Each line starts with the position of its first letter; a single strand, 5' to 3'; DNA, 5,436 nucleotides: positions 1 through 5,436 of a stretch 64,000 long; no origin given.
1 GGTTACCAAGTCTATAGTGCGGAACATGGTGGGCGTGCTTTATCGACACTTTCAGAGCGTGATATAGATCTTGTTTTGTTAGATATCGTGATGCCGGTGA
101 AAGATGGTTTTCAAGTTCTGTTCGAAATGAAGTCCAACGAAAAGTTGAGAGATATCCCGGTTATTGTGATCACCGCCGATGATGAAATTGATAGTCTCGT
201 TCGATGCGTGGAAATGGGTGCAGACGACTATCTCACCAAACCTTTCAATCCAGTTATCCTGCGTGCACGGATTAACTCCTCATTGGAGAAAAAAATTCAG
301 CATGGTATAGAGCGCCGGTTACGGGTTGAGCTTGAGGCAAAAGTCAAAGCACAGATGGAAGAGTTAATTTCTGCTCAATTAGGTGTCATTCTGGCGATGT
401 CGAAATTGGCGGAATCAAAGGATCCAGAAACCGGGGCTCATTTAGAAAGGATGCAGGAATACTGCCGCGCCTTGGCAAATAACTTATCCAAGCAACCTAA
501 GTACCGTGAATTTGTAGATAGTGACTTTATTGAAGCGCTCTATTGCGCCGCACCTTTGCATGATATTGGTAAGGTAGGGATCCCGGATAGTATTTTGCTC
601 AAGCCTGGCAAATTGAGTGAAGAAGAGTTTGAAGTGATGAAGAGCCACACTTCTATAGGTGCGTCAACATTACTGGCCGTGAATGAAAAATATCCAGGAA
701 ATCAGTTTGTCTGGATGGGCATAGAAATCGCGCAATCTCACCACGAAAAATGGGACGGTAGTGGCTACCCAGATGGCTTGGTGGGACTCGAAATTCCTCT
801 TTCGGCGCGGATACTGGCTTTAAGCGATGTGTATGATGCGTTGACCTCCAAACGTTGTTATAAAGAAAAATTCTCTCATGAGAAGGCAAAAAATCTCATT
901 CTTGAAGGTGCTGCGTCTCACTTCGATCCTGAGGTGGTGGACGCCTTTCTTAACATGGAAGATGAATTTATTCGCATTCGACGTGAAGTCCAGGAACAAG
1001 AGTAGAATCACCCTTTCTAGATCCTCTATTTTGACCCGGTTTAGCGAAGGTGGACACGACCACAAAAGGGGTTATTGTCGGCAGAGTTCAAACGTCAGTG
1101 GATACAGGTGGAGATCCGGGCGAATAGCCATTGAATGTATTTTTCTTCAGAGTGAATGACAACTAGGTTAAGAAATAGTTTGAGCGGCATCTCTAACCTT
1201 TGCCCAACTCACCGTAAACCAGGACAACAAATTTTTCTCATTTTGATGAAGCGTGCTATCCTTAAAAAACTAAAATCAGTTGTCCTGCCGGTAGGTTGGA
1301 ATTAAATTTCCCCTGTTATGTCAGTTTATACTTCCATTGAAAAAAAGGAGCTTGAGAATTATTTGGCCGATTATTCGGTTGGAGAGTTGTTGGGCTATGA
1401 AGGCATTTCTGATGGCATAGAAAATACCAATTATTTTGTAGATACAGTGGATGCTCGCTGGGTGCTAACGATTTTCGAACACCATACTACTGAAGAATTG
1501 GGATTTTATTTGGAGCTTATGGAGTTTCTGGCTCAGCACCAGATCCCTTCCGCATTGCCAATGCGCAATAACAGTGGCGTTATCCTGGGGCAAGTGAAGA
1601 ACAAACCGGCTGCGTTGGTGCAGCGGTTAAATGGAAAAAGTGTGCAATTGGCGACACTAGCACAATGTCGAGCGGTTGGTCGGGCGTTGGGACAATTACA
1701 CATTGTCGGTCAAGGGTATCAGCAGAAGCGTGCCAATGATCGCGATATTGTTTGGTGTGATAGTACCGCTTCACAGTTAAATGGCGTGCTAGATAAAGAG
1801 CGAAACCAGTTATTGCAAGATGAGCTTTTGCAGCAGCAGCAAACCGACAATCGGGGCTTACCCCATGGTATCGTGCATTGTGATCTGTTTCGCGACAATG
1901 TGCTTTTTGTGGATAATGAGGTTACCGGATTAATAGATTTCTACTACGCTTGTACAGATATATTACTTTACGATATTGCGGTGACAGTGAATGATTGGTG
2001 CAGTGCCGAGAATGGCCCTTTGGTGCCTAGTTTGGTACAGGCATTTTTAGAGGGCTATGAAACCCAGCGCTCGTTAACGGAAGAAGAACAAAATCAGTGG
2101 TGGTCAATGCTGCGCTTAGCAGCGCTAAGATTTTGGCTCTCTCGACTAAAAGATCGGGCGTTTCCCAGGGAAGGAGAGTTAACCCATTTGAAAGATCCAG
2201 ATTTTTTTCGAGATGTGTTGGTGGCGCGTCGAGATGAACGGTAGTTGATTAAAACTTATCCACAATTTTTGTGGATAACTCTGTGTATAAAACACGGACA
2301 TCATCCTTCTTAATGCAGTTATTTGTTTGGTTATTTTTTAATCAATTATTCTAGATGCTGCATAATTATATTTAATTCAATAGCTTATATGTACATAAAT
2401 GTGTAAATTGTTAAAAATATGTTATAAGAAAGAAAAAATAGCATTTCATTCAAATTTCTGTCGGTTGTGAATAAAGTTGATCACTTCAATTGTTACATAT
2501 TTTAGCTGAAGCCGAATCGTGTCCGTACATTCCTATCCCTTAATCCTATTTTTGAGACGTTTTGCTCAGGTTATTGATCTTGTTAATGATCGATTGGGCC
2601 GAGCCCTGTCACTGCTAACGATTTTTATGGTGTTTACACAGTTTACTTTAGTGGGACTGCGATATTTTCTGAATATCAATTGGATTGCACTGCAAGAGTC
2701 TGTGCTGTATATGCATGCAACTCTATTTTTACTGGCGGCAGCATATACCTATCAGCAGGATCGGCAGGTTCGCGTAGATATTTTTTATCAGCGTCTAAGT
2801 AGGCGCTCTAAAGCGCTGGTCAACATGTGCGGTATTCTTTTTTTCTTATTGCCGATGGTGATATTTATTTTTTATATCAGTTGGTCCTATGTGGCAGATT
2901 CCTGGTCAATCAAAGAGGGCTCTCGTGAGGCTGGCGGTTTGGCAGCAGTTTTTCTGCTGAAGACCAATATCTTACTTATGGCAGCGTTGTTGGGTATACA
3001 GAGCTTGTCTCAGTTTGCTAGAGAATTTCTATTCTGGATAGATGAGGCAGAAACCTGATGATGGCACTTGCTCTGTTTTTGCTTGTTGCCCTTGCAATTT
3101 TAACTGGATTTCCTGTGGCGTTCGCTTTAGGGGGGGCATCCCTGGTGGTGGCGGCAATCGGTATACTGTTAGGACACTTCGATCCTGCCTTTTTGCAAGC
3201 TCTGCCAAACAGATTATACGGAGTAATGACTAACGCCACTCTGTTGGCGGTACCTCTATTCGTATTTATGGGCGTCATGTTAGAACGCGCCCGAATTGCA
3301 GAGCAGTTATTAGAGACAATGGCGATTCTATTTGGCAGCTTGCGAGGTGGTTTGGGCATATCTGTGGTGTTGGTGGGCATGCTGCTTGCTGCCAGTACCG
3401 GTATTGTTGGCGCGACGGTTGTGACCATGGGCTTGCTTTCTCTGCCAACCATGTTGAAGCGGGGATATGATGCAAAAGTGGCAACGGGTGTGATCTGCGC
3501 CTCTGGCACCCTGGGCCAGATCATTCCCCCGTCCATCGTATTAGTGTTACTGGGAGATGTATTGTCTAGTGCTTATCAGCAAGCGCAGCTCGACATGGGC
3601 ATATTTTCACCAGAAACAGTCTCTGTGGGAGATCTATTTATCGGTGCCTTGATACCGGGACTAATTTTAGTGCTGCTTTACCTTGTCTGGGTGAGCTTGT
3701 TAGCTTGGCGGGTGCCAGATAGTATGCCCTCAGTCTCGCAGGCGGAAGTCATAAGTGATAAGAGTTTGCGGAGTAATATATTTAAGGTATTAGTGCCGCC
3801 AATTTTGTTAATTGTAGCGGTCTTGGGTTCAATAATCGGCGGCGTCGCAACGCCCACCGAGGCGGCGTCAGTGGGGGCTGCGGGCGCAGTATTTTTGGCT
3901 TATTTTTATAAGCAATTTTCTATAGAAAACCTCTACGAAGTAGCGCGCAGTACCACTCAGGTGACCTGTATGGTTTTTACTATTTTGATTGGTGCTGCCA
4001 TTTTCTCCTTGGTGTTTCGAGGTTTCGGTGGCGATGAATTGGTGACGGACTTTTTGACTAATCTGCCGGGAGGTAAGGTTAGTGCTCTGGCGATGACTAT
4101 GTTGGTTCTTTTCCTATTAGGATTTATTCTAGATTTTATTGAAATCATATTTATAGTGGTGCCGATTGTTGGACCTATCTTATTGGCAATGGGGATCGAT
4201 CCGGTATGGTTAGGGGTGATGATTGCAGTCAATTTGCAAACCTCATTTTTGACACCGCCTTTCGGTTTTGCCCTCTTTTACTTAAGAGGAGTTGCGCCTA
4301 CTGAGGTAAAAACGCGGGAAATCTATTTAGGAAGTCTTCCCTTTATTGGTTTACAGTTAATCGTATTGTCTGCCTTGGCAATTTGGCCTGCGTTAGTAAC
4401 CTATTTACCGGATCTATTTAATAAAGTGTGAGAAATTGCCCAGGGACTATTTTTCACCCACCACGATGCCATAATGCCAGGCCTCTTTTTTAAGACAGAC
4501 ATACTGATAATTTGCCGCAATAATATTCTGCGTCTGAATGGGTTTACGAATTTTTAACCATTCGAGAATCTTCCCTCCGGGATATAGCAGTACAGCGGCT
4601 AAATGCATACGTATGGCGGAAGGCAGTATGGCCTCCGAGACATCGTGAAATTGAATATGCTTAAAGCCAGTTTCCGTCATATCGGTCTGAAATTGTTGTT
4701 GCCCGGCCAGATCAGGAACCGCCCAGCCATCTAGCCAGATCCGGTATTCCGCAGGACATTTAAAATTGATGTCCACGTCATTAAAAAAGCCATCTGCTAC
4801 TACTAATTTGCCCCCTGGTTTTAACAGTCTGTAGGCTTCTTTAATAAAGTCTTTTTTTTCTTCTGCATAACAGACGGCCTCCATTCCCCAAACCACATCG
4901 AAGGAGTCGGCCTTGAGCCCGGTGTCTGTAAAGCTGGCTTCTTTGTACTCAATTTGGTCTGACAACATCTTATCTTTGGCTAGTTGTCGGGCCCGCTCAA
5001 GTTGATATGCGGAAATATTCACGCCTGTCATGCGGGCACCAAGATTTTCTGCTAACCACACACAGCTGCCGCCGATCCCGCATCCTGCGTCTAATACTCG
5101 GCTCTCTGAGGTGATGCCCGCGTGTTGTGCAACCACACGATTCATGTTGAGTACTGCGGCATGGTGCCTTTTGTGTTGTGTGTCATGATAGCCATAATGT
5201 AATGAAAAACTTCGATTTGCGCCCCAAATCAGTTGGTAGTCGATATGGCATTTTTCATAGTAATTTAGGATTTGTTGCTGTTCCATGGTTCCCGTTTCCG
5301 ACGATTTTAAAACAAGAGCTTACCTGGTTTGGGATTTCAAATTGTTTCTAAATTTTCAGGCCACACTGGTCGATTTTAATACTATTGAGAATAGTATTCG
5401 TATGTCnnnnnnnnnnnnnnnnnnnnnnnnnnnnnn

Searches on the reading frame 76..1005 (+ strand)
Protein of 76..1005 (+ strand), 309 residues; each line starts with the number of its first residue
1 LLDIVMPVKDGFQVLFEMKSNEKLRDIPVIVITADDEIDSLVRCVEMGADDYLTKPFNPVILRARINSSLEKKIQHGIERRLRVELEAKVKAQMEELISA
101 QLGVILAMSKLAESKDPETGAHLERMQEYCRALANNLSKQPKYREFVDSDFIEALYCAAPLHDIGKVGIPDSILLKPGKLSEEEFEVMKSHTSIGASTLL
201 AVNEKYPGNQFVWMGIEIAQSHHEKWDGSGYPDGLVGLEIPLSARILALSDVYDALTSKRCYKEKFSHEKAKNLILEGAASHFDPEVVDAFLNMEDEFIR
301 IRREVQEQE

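Call 42: search_protein_families(library=pfam, proteins=[window:76-1005:+])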
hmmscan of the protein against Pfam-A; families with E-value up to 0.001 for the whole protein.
window:76-1005:+ (309 aa): 3 families
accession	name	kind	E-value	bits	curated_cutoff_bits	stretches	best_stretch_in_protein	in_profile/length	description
PF13487.12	HD_5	-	2.1e-31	109.4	27.2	1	108-287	3-170/170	HD domain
PF01966.28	HD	-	1.4e-19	70.9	22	1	121-255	3-115/116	HD domain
PF00072.30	Response_reg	-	7.6e-14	52.3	30.2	1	2-66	48-110/111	Response regulator receiver domain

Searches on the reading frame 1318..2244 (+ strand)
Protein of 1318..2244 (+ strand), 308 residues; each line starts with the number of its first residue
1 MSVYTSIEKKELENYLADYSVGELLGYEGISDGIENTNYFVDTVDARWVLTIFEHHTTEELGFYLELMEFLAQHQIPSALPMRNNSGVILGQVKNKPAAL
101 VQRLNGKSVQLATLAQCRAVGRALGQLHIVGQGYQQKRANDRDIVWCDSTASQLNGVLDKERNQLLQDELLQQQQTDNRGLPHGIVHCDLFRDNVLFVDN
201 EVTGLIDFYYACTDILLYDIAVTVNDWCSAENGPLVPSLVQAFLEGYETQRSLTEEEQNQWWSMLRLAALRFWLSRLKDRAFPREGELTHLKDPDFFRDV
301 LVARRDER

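Call 42: search_protein_families(library=pfam, proteins=[window:1318-2244:+])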
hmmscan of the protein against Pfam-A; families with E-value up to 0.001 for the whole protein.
window:1318-2244:+ (308 aa): 3 families
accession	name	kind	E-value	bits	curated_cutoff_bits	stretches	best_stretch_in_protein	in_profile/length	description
PF01636.29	APH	-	6.8e-37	127.9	23.2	1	28-248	3-234/239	Phosphotransferase enzyme family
PF01633.27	Choline_kinase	-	0.00018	21.4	29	1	185-232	164-212/300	Choline/ethanolamine kinase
PF19974.5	TCAD9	-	0.00035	20.3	40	1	166-221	284-335/429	Ternary complex associated domain 9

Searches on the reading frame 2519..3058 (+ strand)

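Call 42: search_protein_families(library=pfam, proteins=[window:2519-3058:+])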
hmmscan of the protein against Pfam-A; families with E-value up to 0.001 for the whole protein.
window:2519-3058:+ (179 aa): 1 family
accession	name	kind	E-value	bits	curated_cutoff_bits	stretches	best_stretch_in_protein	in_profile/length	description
PF04290.18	DctQ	-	2.1e-12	47.5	28.3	1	42-170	6-130/132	Tripartite ATP-independent periplasmic transporters, DctQ component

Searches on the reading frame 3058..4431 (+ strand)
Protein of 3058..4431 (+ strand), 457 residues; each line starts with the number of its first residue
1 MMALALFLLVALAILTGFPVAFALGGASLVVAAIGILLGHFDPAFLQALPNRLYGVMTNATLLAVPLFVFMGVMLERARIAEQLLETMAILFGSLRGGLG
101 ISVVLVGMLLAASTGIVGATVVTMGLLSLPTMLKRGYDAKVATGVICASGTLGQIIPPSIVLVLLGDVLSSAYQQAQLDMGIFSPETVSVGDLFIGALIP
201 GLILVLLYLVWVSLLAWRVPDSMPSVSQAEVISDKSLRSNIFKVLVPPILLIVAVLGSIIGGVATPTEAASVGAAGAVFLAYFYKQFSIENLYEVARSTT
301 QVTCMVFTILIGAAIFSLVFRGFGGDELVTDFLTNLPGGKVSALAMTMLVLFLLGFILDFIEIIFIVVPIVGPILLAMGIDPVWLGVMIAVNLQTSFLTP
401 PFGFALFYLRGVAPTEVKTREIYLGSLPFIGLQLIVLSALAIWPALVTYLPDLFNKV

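Call 42: search_protein_families(library=pfam, proteins=[window:3058-4431:+])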
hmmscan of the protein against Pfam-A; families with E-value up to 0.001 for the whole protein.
window:3058-4431:+ (457 aa): 1 family
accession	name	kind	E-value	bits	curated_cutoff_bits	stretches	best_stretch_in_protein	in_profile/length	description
PF06808.19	DctM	-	4.5e-84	283.1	23.8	1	8-445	2-412/413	Tripartite ATP-independent periplasmic transporter, DctM component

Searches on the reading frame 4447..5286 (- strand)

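Call 42: search_protein_families(library=pfam, proteins=[window:4447-5286:-])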
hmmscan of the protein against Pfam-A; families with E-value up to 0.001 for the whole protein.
window:4447-5286:- (279 aa): 10 families
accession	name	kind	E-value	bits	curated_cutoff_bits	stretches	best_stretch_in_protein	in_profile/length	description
PF08241.18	Methyltransf_11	-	6.9e-23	81.6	21.2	1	65-163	1-95/95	Methyltransferase domain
PF13649.12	Methyltransf_25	-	2.3e-20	73.5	27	1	64-159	1-97/97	Methyltransferase domain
PF13847.12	Methyltransf_31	-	8.2e-18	64.9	27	1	59-165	2-111/145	Methyltransferase domain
PF08242.18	Methyltransf_12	-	3.7e-14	53.7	30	1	65-161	1-98/98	Methyltransferase domain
PF13489.12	Methyltransf_23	-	6.9e-13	49.1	27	1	39-195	4-139/164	Methyltransferase domain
PF02353.26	CMAS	-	1.6e-11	44.5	27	1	6-210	10-212/273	Mycolic acid cyclopropane synthetase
PF01209.24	Ubie_methyltran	-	1.2e-10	41.6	20.1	1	52-164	39-152/233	ubiE/COQ5 methyltransferase family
PF05175.20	MTS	-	2.5e-06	27.7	23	1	60-163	31-138/170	Methyltransferase small domain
PF05724.17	TPMT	-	6e-05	23.2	26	1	50-164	28-156/218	Thiopurine S-methyltransferase (TPMT)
PF00107.32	ADH_zinc_N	-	0.00013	22.3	31.8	1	70-165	1-89/129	Zinc-binding dehydrogenase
